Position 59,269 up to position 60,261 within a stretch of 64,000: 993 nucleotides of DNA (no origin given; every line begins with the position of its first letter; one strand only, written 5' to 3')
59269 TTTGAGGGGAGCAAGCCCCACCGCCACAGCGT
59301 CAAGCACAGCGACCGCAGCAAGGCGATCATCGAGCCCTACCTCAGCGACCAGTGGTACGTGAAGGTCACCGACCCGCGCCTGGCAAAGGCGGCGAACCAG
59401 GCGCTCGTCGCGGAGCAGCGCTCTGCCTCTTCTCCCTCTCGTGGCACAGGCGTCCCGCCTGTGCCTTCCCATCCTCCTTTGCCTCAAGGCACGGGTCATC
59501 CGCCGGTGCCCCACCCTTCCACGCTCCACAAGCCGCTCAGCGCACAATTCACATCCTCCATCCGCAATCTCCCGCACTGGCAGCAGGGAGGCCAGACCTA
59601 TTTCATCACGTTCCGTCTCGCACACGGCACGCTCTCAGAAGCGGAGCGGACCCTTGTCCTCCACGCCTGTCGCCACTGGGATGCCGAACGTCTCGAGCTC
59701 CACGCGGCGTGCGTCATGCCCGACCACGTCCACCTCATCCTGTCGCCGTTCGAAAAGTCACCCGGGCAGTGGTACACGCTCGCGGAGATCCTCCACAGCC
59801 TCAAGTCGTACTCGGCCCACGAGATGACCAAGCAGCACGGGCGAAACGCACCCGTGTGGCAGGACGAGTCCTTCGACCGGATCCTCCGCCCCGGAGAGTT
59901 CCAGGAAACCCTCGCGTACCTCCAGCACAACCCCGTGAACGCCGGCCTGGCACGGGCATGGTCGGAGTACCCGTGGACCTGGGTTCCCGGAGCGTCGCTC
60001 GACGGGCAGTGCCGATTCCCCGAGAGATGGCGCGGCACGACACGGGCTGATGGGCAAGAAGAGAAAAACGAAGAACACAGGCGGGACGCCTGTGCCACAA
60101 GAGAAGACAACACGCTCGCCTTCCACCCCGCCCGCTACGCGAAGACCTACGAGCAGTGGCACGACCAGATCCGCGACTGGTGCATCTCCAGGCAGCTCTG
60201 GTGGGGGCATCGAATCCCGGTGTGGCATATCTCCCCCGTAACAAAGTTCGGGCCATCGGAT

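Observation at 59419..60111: Complete REP-flanked HUH/Y1 (RAYT-like) transposase module inserted in frame inside the essential valS gene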

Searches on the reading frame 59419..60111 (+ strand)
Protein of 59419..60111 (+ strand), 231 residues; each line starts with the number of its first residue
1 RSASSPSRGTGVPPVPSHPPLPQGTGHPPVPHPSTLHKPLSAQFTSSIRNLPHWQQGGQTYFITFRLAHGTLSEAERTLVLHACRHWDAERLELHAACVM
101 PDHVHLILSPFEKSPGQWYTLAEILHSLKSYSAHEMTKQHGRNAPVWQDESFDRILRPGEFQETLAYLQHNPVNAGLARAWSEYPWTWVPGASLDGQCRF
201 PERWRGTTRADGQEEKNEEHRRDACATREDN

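Call 3: search_protein_families(library=pfam, proteins=[window:59419-60111:+], max_evalue=0.01)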
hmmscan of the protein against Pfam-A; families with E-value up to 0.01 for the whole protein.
window:59419-60111:+ (231 aa): 1 family
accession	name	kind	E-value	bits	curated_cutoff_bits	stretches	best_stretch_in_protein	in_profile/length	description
PF01797.21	Y1_Tnp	-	6.7e-06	26.7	23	1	89-150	38-95/121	Transposase IS200 like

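Call 4: search_protein_families(library=ncbifam, proteins=[window:59419-60111:+], max_evalue=0.01)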
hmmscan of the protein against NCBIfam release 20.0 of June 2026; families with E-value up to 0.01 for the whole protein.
window:59419-60111:+ (231 aa): 2 families
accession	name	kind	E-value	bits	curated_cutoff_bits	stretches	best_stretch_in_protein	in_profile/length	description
NF047646.1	REP_Tyr_transpos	equivalog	1.2e-21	77.1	80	1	53-186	4-145/146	REP-associated tyrosine transposase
NF033573.1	transpos_IS200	equivalog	3.5e-05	24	55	1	79-148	37-99/126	IS200/IS605 family transposase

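Call 10: find_homologous_proteins(query=window:59419-60111:+, max_evalue=0.001)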
Query window:59419-60111:+ (231 aa): 803 proteins with E <= 0.001 among 1296 candidates; the best 120 are listed.
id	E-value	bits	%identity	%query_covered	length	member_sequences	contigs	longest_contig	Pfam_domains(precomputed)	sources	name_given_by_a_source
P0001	8.5e-57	210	47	98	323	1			-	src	-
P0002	3.4e-52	195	56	72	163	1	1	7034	PF01797.22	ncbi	ncbi:MAG: transposase, partial [Terriglobia bacterium]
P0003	1.2e-50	190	49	82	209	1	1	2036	-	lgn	-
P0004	1.9e-48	183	51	71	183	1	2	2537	-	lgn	-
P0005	1.5e-47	180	55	65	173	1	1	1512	-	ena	-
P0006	1.2e-46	177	47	78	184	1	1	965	-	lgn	-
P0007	2.3e-46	176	55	63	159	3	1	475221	-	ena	-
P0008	6.4e-45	171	51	73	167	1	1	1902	PF01797.22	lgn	-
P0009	1.3e-44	170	48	78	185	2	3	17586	-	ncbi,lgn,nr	ncbi:MAG: hypothetical protein L0Y44_12175 [Phycisphaerales bacterium]|nr:hypothetical protein [Phyc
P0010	2.5e-44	170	46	80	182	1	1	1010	-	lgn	-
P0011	3.0e-44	169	46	77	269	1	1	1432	-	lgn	-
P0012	3.2e-44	169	47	72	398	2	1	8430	PF01725.22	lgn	-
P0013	4.4e-44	169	50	65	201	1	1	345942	-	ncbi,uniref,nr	ncbi:REP-associated tyrosine transposase [Paludisphaera soli]|uniref:REP-associated tyrosine transpo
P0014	4.8e-43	165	47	74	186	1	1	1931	-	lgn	-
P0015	2.5e-42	163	43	96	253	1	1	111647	PF01797.22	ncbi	-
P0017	1.4e-41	161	44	90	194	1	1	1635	PF01797.22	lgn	-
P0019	2.0e-40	157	50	61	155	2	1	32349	PF01797.22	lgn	-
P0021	2.2e-40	157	52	63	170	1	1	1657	PF01797.22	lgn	-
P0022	3.3e-40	156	50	63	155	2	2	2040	PF01797.22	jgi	jgi:putative transposase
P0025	1.2e-39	154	47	65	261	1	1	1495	PF01797.22,PF01725.22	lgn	-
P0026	2.7e-39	153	43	88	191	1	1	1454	PF01797.22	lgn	-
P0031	9.2e-39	151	43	80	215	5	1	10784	PF01797.22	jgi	jgi:putative transposase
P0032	1.1e-38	151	43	83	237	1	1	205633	PF01797.22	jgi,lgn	jgi:REP element-mobilizing transposase RayT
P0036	1.8e-38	150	44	73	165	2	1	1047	PF01797.22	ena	-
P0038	1.9e-38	150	41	80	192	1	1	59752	PF01797.22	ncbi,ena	-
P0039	2.1e-38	150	50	60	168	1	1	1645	PF01797.22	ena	-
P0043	4.4e-38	149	45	71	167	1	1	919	PF01797.22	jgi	jgi:putative transposase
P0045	6.3e-38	149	47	61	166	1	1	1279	PF01797.22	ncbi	-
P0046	8.1e-38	148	43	82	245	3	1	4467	PF01797.22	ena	-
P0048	1.4e-37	147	45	71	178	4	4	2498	PF01797.22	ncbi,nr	ncbi:MAG: transposase [Deltaproteobacteria bacterium]|nr:transposase [Deltaproteobacteria bacterium]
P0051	1.6e-37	147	43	81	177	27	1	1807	PF01797.22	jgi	jgi:REP element-mobilizing transposase RayT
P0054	2.0e-37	147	45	73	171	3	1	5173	PF01797.22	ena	-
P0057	2.8e-37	146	45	76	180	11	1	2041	PF01797.22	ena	-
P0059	3.8e-37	146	44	71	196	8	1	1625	PF01797.22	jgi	jgi:REP element-mobilizing transposase RayT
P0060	4.1e-37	146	40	82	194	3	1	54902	PF01797.22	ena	-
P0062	5.5e-37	145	44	74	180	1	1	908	PF01797.22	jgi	jgi:putative transposase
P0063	6.7e-37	145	50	64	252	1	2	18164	PF01797.22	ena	-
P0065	6.9e-37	145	47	64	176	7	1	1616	PF01797.22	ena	-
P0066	7.0e-37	145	49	60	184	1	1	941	PF01797.22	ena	-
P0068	8.6e-37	145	49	59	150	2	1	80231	PF01797.22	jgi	jgi:REP element-mobilizing transposase RayT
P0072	1.2e-36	144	45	64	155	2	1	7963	PF01797.22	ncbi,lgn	-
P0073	1.2e-36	144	42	75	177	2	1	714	PF01797.22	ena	-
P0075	1.3e-36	144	45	72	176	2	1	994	PF01797.22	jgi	jgi:putative transposase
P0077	1.4e-36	144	43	71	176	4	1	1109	PF01797.22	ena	-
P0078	1.6e-36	144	47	65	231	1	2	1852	PF01797.22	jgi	-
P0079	1.8e-36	144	46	65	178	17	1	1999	PF01797.22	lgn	-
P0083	2.6e-36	143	46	64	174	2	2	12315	PF01797.22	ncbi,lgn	-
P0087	3.5e-36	143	50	61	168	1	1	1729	PF01797.22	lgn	-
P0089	3.7e-36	143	47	65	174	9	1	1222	PF01797.22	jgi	-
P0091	4.5e-36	143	47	64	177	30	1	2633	PF01797.22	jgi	-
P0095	6.1e-36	142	48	67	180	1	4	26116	PF01797.22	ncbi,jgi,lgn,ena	-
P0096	6.6e-36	142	42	75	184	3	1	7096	PF01797.22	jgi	jgi:putative transposase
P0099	8.5e-36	142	45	68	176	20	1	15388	PF01797.22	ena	-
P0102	8.9e-36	142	43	77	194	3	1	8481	PF01797.22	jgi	-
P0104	9.6e-36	141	42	77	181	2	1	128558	PF01797.22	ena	-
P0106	1.0e-35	141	44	71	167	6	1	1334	PF01797.22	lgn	-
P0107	1.1e-35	141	53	56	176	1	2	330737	PF01797.22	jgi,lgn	-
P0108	1.1e-35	141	43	73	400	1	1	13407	PF01725.22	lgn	-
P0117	1.7e-35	141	47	63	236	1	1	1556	PF01797.22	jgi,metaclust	metaclust:\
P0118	1.8e-35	141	48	61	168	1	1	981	PF01797.22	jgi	jgi:REP element-mobilizing transposase RayT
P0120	2.0e-35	140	45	63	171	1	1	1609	PF01797.22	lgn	-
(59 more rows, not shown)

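Call 27: search_protein_representatives(protein=window:59419-60111:+)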
Query: 231 residues. Proteins with E-value up to 0.001 (for the whole library): 7054; up to 1e-10: 2204; up to 1e-30: 87. The best 150 are listed.
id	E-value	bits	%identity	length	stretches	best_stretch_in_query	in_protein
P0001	2.7e-57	210.3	50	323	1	3-227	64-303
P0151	1.1e-52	195.2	50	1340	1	9-209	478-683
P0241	7.9e-52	192.4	50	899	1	44-226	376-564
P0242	1.1e-50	188.6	56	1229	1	48-197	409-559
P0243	5.1e-49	183.2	49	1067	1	2-192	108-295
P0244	1.5e-46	175.1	54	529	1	4-189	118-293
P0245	2.8e-44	167.7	49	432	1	5-193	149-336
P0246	1.1e-43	165.8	41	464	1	10-228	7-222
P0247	1.8e-42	161.8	46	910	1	6-198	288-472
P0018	8.1e-42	159.6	49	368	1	6-190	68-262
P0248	1.0e-41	159.3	49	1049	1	23-186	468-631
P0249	6.6e-41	156.7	45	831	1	14-220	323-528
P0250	4.7e-40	153.9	49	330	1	42-212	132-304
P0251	6.0e-40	153.5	47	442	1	28-194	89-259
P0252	2.8e-39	151.3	46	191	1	44-194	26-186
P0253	4.2e-39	150.7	44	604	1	32-201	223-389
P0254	6.0e-39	150.3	47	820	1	47-191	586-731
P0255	1.0e-38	149.5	49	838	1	47-192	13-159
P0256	1.1e-38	149.4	45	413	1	48-229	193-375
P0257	2.4e-38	148.3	49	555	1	49-187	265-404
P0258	3.4e-38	147.8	47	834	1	9-193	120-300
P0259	3.9e-38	147.6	51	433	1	16-190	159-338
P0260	4.3e-38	147.5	45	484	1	18-189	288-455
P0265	2.0e-35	138.7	47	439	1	50-188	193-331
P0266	5.0e-35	137.4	44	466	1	16-194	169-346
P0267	5.5e-35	137.3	47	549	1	38-203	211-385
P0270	1.1e-34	136.3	43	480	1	31-213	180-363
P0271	1.1e-34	136.2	41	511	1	6-212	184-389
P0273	1.7e-34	135.6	44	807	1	16-200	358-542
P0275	2.5e-34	135.1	43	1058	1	19-192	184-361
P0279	5.1e-34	134.1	43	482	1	48-228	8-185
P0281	5.8e-34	133.9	48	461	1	41-187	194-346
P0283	8.4e-34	133.4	44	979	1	25-193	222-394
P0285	1.3e-33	132.8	49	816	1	45-186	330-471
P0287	1.6e-33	132.5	47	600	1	21-157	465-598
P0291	2.0e-33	132.1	46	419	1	46-191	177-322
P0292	2.2e-33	132.0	48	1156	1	42-194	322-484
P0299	1.5e-32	129.3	42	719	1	46-228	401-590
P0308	7.0e-32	127.1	45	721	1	22-192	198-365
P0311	1.3e-31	126.3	49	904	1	43-195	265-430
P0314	2.7e-31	125.2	44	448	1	49-192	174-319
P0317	4.2e-31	124.5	49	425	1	57-185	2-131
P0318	4.9e-31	124.3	42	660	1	28-187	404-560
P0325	2.4e-30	122.1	46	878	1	44-196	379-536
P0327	2.8e-30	121.8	43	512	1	41-213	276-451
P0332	4.0e-30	121.4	43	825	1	47-224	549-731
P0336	8.4e-30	120.3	43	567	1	12-187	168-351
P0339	1.1e-29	119.9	38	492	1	19-196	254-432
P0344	4.0e-29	118.1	38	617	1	48-227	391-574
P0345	4.4e-29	117.9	41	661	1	45-190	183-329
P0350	1.9e-28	115.8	40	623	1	13-192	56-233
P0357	7.8e-28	113.8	43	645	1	42-187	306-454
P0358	8.4e-28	113.7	40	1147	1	47-210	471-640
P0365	1.5e-27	113.0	40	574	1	33-215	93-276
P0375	3.6e-27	111.7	45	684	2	72-192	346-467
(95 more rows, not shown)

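Call 29: search_protein_families(library=pfam, proteins=[P0255, P0257, P0258, P0259, P0260, P0265, P0266, P0267, P0270, P0271], max_evalue=0.00001)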
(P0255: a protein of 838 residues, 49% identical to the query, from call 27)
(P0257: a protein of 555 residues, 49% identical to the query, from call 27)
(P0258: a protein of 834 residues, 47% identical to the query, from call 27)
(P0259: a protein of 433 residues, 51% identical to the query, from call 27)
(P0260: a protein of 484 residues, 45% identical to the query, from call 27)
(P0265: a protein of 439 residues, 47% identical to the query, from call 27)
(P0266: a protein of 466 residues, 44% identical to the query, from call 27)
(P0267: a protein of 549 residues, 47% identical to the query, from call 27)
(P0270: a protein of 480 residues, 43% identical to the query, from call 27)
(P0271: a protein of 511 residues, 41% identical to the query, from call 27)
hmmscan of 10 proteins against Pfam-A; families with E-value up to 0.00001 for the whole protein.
P0255 (838 aa): 4 families
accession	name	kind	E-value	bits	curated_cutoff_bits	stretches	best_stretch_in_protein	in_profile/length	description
PF00133.28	tRNA-synt_1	-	4.9e-56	190.7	22.7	1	181-430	209-413/414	tRNA synthetases class I (I, L, M and V)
PF08264.19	Anticodon_1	-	1.5e-39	135.6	25.1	1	560-714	1-145/148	Anticodon-binding domain of tRNA ligase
PF10458.14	Val_tRNA-synt_C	-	1.5e-11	44.8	25.9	1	775-837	3-65/66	Valyl tRNA synthetase tRNA binding arm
PF09334.17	tRNA-synt_1g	-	1.1e-08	34.7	20.1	0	379-430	316-366/391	tRNA synthetases class I (M)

P0257 (555 aa): 2 families
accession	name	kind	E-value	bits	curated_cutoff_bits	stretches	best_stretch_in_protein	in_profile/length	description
PF01725.21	Ham1p_like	-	5.8e-49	166.9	22.5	2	22-158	1-123/186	Ham1 family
PF01797.21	Y1_Tnp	-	7.3e-06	26.5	23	0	310-387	43-120/121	Transposase IS200 like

P0258 (834 aa): 3 families
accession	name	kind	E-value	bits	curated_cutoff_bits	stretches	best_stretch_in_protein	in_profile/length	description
PF00133.28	tRNA-synt_1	-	9.5e-48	163.4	22.7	1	308-575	205-413/414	tRNA synthetases class I (I, L, M and V)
PF08264.19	Anticodon_1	-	1.6e-30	106.4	25.1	1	632-783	1-141/148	Anticodon-binding domain of tRNA ligase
PF09334.17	tRNA-synt_1g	-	5.7e-08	32.4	20.1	0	532-575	323-366/391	tRNA synthetases class I (M)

P0259 (433 aa): 1 family
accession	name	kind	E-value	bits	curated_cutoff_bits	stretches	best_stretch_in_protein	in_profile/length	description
PF01725.21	Ham1p_like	-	1.8e-51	175.1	22.5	2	19-155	1-123/186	Ham1 family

P0260 (484 aa): 2 families
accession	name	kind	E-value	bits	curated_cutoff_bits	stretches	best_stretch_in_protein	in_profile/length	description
PF01808.24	AICARFT_IMPCHas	-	5.9e-24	85.5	25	1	140-282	1-145/311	AICARFT/IMPCHase bienzyme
PF02142.27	MGS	-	8.9e-23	80.7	24.1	1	19-134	1-93/94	MGS-like domain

P0265 (439 aa): 1 family
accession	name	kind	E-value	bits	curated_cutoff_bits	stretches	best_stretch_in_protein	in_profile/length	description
PF01725.21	Ham1p_like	-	1.2e-50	172.5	22.5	2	2-141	1-125/186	Ham1 family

P0266 (466 aa): 1 family
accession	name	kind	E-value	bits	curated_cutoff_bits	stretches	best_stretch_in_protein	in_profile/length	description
PF01725.21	Ham1p_like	-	2e-49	168.5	22.5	2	8-153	1-122/186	Ham1 family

P0267 (549 aa): 3 families
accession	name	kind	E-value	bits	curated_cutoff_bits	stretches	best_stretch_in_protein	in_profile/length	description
PF03099.24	BPL_LplA_LipB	-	6.5e-24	84.8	21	1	89-197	4-119/133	Biotin/lipoate A/B protein ligase family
PF08279.18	HTH_11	-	4e-08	33.4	25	1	6-58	4-55/55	HTH domain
PF02237.23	BPL_C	-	2.2e-06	27.9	21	1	500-543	1-44/48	Biotin protein ligase C terminal domain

P0270 (480 aa): 1 family
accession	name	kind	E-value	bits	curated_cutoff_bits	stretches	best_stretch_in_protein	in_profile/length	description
PF01725.21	Ham1p_like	-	6.8e-49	166.7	22.5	2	12-152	1-123/186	Ham1 family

P0271 (511 aa): 2 families
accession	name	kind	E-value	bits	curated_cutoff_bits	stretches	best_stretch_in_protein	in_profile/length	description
PF01725.21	Ham1p_like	-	1.6e-48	165.5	22.5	2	4-143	1-125/186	Ham1 family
PF01797.21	Y1_Tnp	-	1.1e-09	38.9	23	1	264-341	40-118/121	Transposase IS200 like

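Call 30: search_protein_families(library=pfam, proteins=[P0241, P0242, P0243, P0244, P0245, P0247, P0248, P0249, P0253, P0254], max_evalue=0.00001)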
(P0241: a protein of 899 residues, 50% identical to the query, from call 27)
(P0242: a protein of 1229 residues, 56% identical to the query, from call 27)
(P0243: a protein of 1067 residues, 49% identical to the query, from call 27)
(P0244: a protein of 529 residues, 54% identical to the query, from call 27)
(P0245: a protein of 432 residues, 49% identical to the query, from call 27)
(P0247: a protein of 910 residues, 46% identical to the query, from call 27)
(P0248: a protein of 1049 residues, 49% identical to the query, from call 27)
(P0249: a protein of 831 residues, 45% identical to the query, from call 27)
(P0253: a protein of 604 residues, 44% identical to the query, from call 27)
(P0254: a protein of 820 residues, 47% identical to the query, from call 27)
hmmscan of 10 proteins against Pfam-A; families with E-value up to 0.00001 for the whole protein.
P0241 (899 aa): 2 families
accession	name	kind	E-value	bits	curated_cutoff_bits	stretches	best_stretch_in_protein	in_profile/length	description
PF00012.26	HSP70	-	1.4e-158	529.3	20.6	2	12-323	1-278/599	Hsp70 protein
PF06723.19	MreB_Mbl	-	6.9e-12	45.3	27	1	132-234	72-163/327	MreB/Mbl protein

P0242 (1229 aa): 4 families
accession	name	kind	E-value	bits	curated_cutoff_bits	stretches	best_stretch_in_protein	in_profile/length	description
PF00133.28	tRNA-synt_1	-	1.7e-87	294.3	22.7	2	591-841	209-413/414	tRNA synthetases class I (I, L, M and V)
PF08264.19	Anticodon_1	-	9.2e-38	129.9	25.1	1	953-1106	1-145/148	Anticodon-binding domain of tRNA ligase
PF10458.14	Val_tRNA-synt_C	-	1.8e-17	63.8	25.9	1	1166-1229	3-66/66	Valyl tRNA synthetase tRNA binding arm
PF09334.17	tRNA-synt_1g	-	1.1e-12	47.9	20.1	0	789-841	315-366/391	tRNA synthetases class I (M)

P0243 (1067 aa): 4 families
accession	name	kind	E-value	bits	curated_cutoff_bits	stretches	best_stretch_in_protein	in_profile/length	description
PF00133.28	tRNA-synt_1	-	2.8e-48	165.1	22.7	2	563-683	307-413/414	tRNA synthetases class I (I, L, M and V)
PF08264.19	Anticodon_1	-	4.7e-36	124.3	25.1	1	791-945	1-144/148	Anticodon-binding domain of tRNA ligase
PF10458.14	Val_tRNA-synt_C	-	8.9e-16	58.4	25.9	1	1002-1067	1-66/66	Valyl tRNA synthetase tRNA binding arm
PF09334.17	tRNA-synt_1g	-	7.3e-09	35.3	20.1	0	633-683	317-366/391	tRNA synthetases class I (M)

P0244 (529 aa): 1 family
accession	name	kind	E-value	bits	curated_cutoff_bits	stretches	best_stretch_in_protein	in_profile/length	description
PF00133.28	tRNA-synt_1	-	8.4e-25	87.8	22.7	2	312-364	209-261/414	tRNA synthetases class I (I, L, M and V)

P0245 (432 aa): 1 family
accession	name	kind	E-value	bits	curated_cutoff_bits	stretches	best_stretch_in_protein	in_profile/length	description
PF01725.21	Ham1p_like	-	2.4e-42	145.4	22.5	2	4-148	1-122/186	Ham1 family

P0247 (910 aa): 3 families
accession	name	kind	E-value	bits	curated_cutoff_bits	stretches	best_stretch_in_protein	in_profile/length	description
PF00133.28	tRNA-synt_1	-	1.4e-81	274.9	22.7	1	48-909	2-332/414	tRNA synthetases class I (I, L, M and V)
PF09334.17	tRNA-synt_1g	-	4.5e-07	29.4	20.1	1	80-128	10-58/391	tRNA synthetases class I (M)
PF01797.21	Y1_Tnp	-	7e-06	26.6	23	0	347-431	24-106/121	Transposase IS200 like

P0248 (1049 aa): 4 families
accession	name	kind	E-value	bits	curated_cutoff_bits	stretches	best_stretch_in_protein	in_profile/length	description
PF00133.28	tRNA-synt_1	-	2.8e-118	395.7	22.7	3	24-460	4-208/414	tRNA synthetases class I (I, L, M and V)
PF09334.17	tRNA-synt_1g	-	1.1e-19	71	20.1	1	54-202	8-137/391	tRNA synthetases class I (M)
PF08264.19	Anticodon_1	-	3e-06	27.6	25.1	1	1009-1049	1-41/148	Anticodon-binding domain of tRNA ligase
PF01406.26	tRNA-synt_1e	-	8.5e-06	25.8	27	0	896-943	236-283/301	tRNA synthetases class I (C) catalytic domain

P0249 (831 aa): 2 families
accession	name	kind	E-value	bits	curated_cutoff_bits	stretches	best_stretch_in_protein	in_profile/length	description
PF01808.24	AICARFT_IMPCHas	-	1.5e-79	268.1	25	2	556-758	133-309/311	AICARFT/IMPCHase bienzyme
PF02142.27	MGS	-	7e-25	87.4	24.1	1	18-133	1-93/94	MGS-like domain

P0253 (604 aa): 2 families
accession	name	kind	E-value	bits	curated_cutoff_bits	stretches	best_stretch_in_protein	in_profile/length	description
PF01808.24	AICARFT_IMPCHas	-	3.9e-85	286.5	25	2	403-598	133-309/311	AICARFT/IMPCHase bienzyme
PF02142.27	MGS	-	9e-06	26.2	24.1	0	2-48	51-93/94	MGS-like domain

P0254 (820 aa): 2 families
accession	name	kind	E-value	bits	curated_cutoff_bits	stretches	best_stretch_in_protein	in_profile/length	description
PF01808.24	AICARFT_IMPCHas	-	1.1e-73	248.8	25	3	447-551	209-309/311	AICARFT/IMPCHase bienzyme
PF02142.27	MGS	-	8.8e-23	80.7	24.1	1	28-143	1-93/94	MGS-like domain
